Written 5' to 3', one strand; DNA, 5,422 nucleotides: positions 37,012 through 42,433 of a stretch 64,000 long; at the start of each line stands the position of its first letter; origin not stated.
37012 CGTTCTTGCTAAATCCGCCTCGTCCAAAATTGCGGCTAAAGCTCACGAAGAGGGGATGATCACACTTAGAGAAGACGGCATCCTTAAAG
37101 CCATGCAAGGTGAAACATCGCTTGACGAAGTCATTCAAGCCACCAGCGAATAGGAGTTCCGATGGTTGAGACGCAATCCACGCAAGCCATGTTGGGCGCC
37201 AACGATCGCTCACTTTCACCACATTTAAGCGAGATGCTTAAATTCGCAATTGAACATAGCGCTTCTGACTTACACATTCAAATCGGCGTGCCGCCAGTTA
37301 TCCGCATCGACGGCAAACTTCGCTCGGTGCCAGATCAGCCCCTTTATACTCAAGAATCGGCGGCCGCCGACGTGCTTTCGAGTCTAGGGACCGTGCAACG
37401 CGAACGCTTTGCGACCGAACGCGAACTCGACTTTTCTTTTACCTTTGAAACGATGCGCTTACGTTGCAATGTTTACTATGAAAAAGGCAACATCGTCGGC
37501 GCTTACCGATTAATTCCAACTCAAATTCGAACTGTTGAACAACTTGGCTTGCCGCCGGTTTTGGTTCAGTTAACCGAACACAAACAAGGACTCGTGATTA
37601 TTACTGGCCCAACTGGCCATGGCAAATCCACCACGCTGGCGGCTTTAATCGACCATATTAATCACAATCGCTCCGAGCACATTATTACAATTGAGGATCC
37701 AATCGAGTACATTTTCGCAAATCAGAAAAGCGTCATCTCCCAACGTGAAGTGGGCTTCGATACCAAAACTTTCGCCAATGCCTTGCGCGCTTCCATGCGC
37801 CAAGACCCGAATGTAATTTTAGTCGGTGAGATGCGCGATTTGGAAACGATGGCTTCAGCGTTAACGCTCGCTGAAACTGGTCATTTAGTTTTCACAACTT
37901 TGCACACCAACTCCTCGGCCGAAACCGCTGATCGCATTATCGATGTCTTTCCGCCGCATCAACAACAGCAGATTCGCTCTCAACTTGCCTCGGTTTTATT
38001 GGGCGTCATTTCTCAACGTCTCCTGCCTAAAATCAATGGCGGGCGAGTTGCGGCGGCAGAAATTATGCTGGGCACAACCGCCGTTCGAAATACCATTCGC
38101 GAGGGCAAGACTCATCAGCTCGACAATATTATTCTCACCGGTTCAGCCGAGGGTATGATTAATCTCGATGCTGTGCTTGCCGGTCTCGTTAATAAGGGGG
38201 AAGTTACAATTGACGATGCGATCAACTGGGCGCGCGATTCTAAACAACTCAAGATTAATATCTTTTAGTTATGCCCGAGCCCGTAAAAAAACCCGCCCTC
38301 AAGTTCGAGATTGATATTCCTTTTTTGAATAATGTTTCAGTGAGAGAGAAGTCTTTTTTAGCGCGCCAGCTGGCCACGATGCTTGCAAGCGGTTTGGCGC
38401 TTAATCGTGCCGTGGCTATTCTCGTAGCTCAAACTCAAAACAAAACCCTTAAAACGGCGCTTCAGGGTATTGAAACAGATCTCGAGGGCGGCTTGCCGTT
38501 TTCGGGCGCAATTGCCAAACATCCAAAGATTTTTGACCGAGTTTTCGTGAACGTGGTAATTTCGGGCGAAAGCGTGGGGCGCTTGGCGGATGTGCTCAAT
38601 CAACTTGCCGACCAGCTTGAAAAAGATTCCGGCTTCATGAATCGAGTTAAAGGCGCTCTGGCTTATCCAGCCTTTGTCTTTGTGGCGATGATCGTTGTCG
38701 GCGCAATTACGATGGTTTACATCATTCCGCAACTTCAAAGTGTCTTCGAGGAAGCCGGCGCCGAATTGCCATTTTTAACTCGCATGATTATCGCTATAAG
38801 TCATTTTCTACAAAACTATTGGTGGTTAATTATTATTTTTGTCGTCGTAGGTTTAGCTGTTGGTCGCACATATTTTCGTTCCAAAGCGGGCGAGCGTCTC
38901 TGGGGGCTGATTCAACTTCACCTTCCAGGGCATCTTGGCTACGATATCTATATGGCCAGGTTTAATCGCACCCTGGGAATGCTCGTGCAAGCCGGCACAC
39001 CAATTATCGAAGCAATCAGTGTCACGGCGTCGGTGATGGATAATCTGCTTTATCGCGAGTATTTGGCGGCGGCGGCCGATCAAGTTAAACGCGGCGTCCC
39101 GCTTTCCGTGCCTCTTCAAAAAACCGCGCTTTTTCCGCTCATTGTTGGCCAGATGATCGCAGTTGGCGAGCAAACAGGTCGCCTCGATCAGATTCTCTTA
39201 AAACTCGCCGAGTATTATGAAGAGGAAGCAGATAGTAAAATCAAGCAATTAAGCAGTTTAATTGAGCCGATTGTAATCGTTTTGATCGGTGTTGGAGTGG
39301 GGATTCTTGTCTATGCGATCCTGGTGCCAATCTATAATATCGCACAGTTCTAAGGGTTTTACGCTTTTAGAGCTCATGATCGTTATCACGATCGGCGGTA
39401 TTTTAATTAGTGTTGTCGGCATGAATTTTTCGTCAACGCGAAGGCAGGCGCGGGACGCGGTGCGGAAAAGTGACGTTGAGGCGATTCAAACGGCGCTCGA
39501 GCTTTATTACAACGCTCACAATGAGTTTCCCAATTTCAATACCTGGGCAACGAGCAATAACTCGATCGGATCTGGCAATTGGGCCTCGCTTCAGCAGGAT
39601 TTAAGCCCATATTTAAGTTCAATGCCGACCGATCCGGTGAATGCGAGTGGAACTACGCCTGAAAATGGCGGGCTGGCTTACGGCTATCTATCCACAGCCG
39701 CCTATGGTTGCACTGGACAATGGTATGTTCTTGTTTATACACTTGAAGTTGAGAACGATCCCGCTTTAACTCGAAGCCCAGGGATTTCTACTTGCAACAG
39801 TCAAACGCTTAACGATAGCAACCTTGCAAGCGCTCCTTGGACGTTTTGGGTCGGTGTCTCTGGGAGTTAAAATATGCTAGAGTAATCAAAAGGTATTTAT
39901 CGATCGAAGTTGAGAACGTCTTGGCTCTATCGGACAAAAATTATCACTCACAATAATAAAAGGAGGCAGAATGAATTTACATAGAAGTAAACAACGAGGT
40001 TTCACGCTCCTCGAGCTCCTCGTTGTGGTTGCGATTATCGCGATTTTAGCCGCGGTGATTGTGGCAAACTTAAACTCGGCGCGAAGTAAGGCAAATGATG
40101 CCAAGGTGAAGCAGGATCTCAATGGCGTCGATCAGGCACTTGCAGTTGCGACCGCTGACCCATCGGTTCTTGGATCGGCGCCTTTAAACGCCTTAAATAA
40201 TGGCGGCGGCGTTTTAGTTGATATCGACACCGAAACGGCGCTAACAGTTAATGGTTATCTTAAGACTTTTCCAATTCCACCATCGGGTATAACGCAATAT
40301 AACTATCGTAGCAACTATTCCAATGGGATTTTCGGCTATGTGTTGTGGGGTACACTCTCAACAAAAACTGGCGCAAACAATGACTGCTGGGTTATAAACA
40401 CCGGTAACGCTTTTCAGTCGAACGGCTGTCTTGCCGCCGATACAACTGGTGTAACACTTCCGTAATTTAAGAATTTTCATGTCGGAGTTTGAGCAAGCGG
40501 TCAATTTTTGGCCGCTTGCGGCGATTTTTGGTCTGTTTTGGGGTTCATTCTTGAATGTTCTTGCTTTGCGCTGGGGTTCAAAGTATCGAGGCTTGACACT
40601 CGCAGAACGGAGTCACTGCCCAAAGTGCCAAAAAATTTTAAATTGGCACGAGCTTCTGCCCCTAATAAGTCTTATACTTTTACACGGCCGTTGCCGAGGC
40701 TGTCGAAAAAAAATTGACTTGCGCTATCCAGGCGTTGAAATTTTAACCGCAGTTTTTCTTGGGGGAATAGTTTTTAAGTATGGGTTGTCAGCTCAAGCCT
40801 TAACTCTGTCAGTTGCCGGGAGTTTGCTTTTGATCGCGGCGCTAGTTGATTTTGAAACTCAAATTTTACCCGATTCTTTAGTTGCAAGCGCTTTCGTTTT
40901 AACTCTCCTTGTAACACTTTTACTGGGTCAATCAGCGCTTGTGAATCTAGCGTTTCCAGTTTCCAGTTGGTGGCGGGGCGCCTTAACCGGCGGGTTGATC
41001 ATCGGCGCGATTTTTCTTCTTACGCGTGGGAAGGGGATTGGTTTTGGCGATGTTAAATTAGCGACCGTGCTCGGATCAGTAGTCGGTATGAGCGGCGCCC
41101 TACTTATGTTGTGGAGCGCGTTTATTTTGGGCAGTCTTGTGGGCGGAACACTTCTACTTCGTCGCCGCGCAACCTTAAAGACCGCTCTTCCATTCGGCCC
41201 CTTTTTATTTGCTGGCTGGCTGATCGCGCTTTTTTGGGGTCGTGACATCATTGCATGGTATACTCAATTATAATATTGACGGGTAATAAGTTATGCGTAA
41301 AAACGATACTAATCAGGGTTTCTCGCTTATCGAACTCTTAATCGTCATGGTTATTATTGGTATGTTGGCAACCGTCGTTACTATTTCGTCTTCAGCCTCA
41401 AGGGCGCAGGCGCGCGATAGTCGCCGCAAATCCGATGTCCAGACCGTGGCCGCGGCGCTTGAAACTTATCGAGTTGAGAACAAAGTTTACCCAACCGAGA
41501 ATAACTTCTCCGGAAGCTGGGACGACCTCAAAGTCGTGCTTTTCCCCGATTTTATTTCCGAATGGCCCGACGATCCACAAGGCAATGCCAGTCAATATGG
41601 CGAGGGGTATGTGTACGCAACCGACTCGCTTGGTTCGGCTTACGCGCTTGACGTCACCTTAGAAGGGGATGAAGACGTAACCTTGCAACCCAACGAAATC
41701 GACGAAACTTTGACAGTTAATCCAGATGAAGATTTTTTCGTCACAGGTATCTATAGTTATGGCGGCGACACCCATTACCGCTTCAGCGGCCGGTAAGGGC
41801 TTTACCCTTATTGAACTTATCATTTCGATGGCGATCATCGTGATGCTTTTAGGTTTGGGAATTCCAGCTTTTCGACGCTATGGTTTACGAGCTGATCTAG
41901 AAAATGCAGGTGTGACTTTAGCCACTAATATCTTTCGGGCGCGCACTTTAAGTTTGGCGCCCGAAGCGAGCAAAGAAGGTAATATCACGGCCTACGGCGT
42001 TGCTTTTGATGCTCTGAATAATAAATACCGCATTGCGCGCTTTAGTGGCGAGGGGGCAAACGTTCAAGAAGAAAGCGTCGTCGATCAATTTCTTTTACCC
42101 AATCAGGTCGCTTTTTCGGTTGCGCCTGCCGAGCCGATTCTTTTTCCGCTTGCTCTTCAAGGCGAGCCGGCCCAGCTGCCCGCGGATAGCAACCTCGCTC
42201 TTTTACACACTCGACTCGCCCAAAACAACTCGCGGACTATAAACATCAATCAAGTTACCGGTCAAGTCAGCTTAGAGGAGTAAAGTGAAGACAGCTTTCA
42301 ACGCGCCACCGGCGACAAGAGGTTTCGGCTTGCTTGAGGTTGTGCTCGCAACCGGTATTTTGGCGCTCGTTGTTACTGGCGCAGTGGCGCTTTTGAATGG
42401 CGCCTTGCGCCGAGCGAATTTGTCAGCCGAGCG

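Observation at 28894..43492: Complete secretin-less type IV pilus locus with six prepilins, flanked by large PKD/Big_2 surface proteins, in a window also encoding dprA, recJ, radA and recR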

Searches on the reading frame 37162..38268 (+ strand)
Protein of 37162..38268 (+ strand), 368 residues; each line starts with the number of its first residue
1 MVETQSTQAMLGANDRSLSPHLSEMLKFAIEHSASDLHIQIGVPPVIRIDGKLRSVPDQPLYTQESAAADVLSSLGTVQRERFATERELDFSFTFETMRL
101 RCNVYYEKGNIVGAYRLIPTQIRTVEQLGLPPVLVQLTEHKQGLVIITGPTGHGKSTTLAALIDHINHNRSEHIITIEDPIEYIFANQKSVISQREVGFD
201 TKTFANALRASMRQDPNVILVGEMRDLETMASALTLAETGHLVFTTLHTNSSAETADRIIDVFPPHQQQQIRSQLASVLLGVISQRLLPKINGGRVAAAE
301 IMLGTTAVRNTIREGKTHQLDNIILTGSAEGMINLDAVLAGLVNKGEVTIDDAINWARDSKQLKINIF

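Call 3: search_protein_families(library=pfam, proteins=[window:37162-38268:+], max_evalue=0.01)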
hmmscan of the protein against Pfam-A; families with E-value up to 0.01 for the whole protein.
window:37162-38268:+ (368 aa): 14 families
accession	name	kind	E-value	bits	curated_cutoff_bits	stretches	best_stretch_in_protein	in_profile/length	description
PF00437.27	T2SSE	-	6.6e-45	153.8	24.9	1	15-291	5-281/370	Type II/IV secretion system protein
PF13604.12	AAA_30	-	0.00025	21.3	27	1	135-239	11-114/191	AAA domain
PF13401.12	AAA_22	-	0.00027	21.7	27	1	140-178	3-40/130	AAA domain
PF20720.3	nSTAND3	-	0.00031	20.9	27.2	1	140-180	15-54/155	Novel STAND NTPase 3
PF04851.21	ResIII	-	0.00032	21.1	22.5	1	136-254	17-114/164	Type III restriction enzyme, res subunit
PF00005.33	ABC_tran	-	0.00041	21.4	25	1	137-225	6-80/137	ABC transporter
PF13191.12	AAA_16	-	0.001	20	32.6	1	139-184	21-63/167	AAA ATPase domain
PF25199.1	nSTAND_NTPase5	-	0.001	19.4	34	1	136-186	35-85/145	Novel STAND NTPase 5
PF13173.12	AAA_14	-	0.0012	19.3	27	0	143-189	3-49/129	AAA domain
PF13245.12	AAA_19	-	0.0021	18.7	25.1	1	140-212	9-76/134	AAA domain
PF24883.2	NPHP3_N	-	0.0021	18.7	24.8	1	140-190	20-62/164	Nephrocystin 3, N-terminal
PF13476.12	AAA_23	-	0.0025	18.9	27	1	141-162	18-39/201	AAA domain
PF13555.12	AAA_29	-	0.0036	17.5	27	0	140-162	20-42/61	P-loop containing region of AAA domain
PF09818.15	ABC_ATPase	-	0.0043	16.5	23.2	1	141-179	78-120/283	P-loop domain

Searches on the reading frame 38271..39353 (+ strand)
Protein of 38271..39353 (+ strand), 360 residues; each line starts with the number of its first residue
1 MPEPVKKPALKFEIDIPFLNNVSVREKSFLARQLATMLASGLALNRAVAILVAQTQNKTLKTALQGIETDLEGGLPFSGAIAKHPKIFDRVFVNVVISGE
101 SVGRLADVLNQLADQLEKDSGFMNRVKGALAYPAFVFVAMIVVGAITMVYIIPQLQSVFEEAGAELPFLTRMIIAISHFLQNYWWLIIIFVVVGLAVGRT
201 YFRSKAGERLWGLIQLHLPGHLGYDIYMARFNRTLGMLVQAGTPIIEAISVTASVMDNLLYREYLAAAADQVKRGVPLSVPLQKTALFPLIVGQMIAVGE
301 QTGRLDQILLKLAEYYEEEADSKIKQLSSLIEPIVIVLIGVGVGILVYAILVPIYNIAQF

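Call 3: search_protein_families(library=pfam, proteins=[window:38271-39353:+], max_evalue=0.01)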
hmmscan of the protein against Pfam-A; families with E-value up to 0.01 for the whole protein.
window:38271-39353:+ (360 aa): 1 family
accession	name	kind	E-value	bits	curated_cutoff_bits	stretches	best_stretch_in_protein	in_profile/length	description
PF00482.28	T2SSF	-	1.1e-55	187.4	25.2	2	233-353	3-125/125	Type II secretion system (T2SS), protein F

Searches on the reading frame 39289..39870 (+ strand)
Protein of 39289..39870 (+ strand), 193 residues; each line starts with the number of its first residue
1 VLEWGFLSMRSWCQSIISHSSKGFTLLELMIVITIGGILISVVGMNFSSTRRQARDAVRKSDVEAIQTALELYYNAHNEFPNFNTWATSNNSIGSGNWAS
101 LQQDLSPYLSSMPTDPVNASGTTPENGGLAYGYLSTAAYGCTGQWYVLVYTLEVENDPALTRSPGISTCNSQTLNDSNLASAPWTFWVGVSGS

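Call 3: search_protein_families(library=pfam, proteins=[window:39289-39870:+], max_evalue=0.01)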
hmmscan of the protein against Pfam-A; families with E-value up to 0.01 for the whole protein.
window:39289-39870:+ (193 aa): 1 family
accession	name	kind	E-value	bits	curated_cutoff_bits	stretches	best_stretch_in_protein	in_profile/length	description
PF07963.17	N_methyl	-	1.9e-08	33.9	21.2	1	20-43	3-26/27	Prokaryotic N-terminal methylation motif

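Call 54: search_protein_families(library=ncbifam, proteins=[window:39289-39870:+], max_evalue=0.1)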
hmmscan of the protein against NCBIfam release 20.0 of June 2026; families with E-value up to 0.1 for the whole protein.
window:39289-39870:+ (193 aa): 11 families
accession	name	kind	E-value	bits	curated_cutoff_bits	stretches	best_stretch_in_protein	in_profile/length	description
TIGR01710.1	typeII_sec_gspG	equivalog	4.7e-13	49.3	88.85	1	22-119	1-97/134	type II secretion system major pseudopilin GspG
TIGR01708.2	typeII_sec_gspH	equivalog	6.8e-08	32.7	80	1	21-55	1-37/169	type II secretion system minor pseudopilin GspH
NF041775.1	typeIV_PilA_Myxo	equivalog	2.9e-07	30.7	400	1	20-84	9-73/214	type IV pilin protein PilA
TIGR02532.1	IV_pilin_GFxxxE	domain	4.8e-07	29.3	16.3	1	22-43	2-23/24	prepilin-type N-terminal cleavage/methylation domain-containing protein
NF040999.1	pilin_ComGC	equivalog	3.5e-06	27.1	75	1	22-86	2-66/84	competence type IV pilus major pilin ComGC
NF007862.0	PRK10574.1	equivalog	0.0016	18.6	138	1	20-47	3-30/145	prepilin peptidase-dependent pilin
NF007800.0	PRK10506.1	equivalog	0.0048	16.7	158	1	19-58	6-45/163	prepilin peptidase-dependent protein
NF041013.1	T4P_ComGE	equivalog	0.0055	16.8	49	1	21-72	3-52/83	competence type IV pilus minor pilin ComGE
TIGR02596.1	TIGR02596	subfamily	0.0065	16.6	70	1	24-50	1-27/196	Verru_Chthon cassette protein D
NF007848.0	PRK10557.1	equivalog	0.014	14.7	120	1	18-64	7-53/192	prepilin peptidase-dependent protein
NF041002.1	pilin_ComGF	equivalog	0.095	12.9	80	0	22-64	2-44/139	competence type IV pilus minor pilin ComGF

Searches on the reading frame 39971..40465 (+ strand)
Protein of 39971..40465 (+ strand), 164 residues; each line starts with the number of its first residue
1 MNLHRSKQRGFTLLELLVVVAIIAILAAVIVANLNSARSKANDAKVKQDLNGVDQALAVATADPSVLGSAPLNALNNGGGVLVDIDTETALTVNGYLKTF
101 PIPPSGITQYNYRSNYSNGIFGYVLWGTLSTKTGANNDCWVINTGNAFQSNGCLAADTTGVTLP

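Call 4: search_protein_families(library=pfam, proteins=[window:39971-40465:+], max_evalue=0.01)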
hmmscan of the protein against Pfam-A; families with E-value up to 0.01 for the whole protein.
window:39971-40465:+ (164 aa): 2 families
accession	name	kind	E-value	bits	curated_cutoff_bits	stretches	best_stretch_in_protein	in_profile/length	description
PF07963.17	N_methyl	-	1.6e-10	40.5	21.2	1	5-30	1-26/27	Prokaryotic N-terminal methylation motif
PF04530.17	Viral_Beta_CD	-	0.0062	17.3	23.4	1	17-67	54-107/123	Viral Beta C/D like family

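Call 54: search_protein_families(library=ncbifam, proteins=[window:39971-40465:+], max_evalue=0.1)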
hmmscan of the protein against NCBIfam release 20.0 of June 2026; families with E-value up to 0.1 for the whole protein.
window:39971-40465:+ (164 aa): 20 families
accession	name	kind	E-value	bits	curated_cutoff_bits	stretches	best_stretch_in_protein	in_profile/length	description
TIGR01710.1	typeII_sec_gspG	equivalog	5.5e-13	49.1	88.85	1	9-138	1-127/134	type II secretion system major pseudopilin GspG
TIGR01708.2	typeII_sec_gspH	equivalog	1.8e-09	37.8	80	1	8-61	1-55/169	type II secretion system minor pseudopilin GspH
TIGR02532.1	IV_pilin_GFxxxE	domain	5.3e-09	35.5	16.3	1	8-30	1-23/24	prepilin-type N-terminal cleavage/methylation domain-containing protein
NF041775.1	typeIV_PilA_Myxo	equivalog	1.6e-08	34.8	400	1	6-47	8-51/214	type IV pilin protein PilA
NF007862.0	PRK10574.1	equivalog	1.4e-07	31.7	138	1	6-43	2-39/145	prepilin peptidase-dependent pilin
NF040999.1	pilin_ComGC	equivalog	7.4e-07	29.3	75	1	9-43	2-36/84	competence type IV pilus major pilin ComGC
NF041013.1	T4P_ComGE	equivalog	1.2e-06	28.6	49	1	7-49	2-44/83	competence type IV pilus minor pilin ComGE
NF007800.0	PRK10506.1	equivalog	7.5e-05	22.6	158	1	5-32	5-32/163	prepilin peptidase-dependent protein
TIGR02599.1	TIGR02599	subfamily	0.0002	20.7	256.5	1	10-48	1-39/361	Verru_Chthon cassette protein C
TIGR01711.1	gspJ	equivalog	0.00033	20.5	64.85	1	9-63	1-56/192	type II secretion system minor pseudopilin GspJ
TIGR01707.1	gspI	equivalog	0.00036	21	44.35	1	10-44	1-32/101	type II secretion system minor pseudopilin GspI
NF040982.1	ComGD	equivalog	0.0018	18.7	70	1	8-38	1-31/139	competence type IV pilus minor pilin ComGD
TIGR02596.1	TIGR02596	subfamily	0.0026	17.9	70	1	11-37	1-27/196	Verru_Chthon cassette protein D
NF041002.1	pilin_ComGF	equivalog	0.0032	17.7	80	1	8-47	1-40/139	competence type IV pilus minor pilin ComGF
NF047828.1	T3SSXpsI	equivalog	0.005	16.8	150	1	8-45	1-38/132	type II secretion system protein XpsI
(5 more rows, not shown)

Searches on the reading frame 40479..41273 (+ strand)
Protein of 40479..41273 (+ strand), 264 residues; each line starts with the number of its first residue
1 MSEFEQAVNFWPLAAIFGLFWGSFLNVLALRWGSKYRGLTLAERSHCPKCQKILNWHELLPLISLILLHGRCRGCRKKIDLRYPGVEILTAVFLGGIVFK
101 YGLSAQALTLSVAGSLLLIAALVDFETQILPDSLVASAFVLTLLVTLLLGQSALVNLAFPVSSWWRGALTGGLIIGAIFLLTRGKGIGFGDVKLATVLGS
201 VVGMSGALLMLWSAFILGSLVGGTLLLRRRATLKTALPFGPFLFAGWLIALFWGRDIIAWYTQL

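Call 4: search_protein_families(library=pfam, proteins=[window:40479-41273:+], max_evalue=0.01)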
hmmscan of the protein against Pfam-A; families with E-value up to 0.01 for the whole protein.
window:40479-41273:+ (264 aa): 2 families
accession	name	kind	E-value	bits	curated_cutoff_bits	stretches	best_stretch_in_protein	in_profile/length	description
PF06750.18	A24_N_bact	-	4.4e-25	88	23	1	16-100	1-83/84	Bacterial Peptidase A24 N-terminal domain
PF01478.23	Peptidase_A24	-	1.8e-13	51.3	26.5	1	113-222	3-103/104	Type IV leader peptidase family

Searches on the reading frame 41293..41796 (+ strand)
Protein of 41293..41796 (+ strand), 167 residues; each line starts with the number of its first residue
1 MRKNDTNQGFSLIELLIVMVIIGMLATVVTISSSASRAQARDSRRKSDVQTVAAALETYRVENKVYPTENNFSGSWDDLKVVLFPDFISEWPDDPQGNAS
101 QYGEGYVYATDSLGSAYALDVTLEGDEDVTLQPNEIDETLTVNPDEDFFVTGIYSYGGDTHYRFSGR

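Call 4: search_protein_families(library=pfam, proteins=[window:41293-41796:+], max_evalue=0.01)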
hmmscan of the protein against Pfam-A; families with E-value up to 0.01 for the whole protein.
window:41293-41796:+ (167 aa): 2 families
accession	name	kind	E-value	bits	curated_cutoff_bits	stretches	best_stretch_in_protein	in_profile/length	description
PF07963.17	N_methyl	-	9.4e-09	34.9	21.2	1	7-29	4-26/27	Prokaryotic N-terminal methylation motif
PF08334.16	T2SSG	-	0.00032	21.1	21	1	38-72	7-42/108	Type II secretion system (T2SS), protein G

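Call 54: search_protein_families(library=ncbifam, proteins=[window:41293-41796:+], max_evalue=0.1)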
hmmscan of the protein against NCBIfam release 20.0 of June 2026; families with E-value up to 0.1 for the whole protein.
window:41293-41796:+ (167 aa): 16 families
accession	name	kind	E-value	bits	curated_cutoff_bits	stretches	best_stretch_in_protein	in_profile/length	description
TIGR01710.1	typeII_sec_gspG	equivalog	4.2e-15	56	88.85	1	8-71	1-64/134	type II secretion system major pseudopilin GspG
TIGR01708.2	typeII_sec_gspH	equivalog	1.3e-08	35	80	1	8-60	2-51/169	type II secretion system minor pseudopilin GspH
TIGR02532.1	IV_pilin_GFxxxE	domain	4.4e-08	32.6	16.3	1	8-29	2-23/24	prepilin-type N-terminal cleavage/methylation domain-containing protein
NF040999.1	pilin_ComGC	equivalog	6.7e-07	29.4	75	1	8-71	2-65/84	competence type IV pilus major pilin ComGC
NF041775.1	typeIV_PilA_Myxo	equivalog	7.5e-07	29.3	400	1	2-67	5-70/214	type IV pilin protein PilA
NF041013.1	T4P_ComGE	equivalog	1.4e-06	28.3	49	1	7-65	3-62/83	competence type IV pilus minor pilin ComGE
NF007800.0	PRK10506.1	equivalog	0.00023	21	158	1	3-35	4-36/163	prepilin peptidase-dependent protein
TIGR02596.1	TIGR02596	subfamily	0.0016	18.5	70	1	10-40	1-32/196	Verru_Chthon cassette protein D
NF007862.0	PRK10574.1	equivalog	0.002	18.2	138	1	6-29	3-26/145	prepilin peptidase-dependent pilin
NF040982.1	ComGD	equivalog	0.0038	17.6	70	1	8-39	2-33/139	competence type IV pilus minor pilin ComGD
TIGR02599.1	TIGR02599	subfamily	0.0078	15.5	256.5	1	9-58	1-51/361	Verru_Chthon cassette protein C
NF038304.1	EPS_HpsC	equivalog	0.0085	15.7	200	1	3-51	16-68/318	hormogonium polysaccharide secretion pseudopilin HpsC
TIGR02523.1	type_IV_pilV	equivalog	0.039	14.4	52.2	1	8-61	2-56/139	type IV pilus modification protein PilV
NF007848.0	PRK10557.1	equivalog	0.06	12.7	120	1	4-48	7-51/192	prepilin peptidase-dependent protein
TIGR01707.1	gspI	equivalog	0.068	13.7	44.35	1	9-43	1-34/101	type II secretion system minor pseudopilin GspI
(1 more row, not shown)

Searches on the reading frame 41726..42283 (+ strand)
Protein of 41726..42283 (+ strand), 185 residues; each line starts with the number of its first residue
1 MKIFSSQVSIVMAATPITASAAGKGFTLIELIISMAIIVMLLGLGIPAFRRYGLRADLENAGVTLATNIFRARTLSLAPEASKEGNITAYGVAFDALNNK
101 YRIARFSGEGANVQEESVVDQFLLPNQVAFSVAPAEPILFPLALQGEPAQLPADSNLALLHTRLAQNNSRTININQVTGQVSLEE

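Call 4: search_protein_families(library=pfam, proteins=[window:41726-42283:+], max_evalue=0.01)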
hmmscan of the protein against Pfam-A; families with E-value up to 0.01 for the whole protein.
window:41726-42283:+ (185 aa): 1 family
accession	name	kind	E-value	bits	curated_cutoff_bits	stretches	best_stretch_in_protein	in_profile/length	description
PF07963.17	N_methyl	-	3.6e-05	23.6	21.2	1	24-44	5-25/27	Prokaryotic N-terminal methylation motif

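Call 54: search_protein_families(library=ncbifam, proteins=[window:41726-42283:+], max_evalue=0.1)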
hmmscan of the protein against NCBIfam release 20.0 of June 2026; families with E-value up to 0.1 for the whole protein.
window:41726-42283:+ (185 aa): 11 families
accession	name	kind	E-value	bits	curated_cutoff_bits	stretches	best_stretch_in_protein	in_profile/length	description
NF007862.0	PRK10574.1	equivalog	3.1e-07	30.6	138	1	23-59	4-40/145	prepilin peptidase-dependent pilin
NF041013.1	T4P_ComGE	equivalog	2.2e-05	24.5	49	1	24-51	4-31/83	competence type IV pilus minor pilin ComGE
TIGR02532.1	IV_pilin_GFxxxE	domain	3e-05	23.7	16.3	1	24-45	2-23/24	prepilin-type N-terminal cleavage/methylation domain-containing protein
NF007800.0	PRK10506.1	equivalog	3.8e-05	23.6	158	1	23-70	8-55/163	prepilin peptidase-dependent protein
NF041775.1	typeIV_PilA_Myxo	equivalog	4.8e-05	23.4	400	1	23-65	10-52/214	type IV pilin protein PilA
TIGR02596.1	TIGR02596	subfamily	0.00064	19.9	70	1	26-75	1-50/196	Verru_Chthon cassette protein D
NF040999.1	pilin_ComGC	equivalog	0.00065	19.8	75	1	24-49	2-27/84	competence type IV pilus major pilin ComGC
TIGR01710.1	typeII_sec_gspG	equivalog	0.0058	16.7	88.85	1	24-61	1-38/134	type II secretion system major pseudopilin GspG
NF041002.1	pilin_ComGF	equivalog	0.009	16.2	80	1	24-49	2-27/139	competence type IV pilus minor pilin ComGF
TIGR01708.2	typeII_sec_gspH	equivalog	0.028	14.4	80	1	24-65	2-43/169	type II secretion system minor pseudopilin GspH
NF040982.1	ComGD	equivalog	0.032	14.7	70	1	24-46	2-24/139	competence type IV pilus minor pilin ComGD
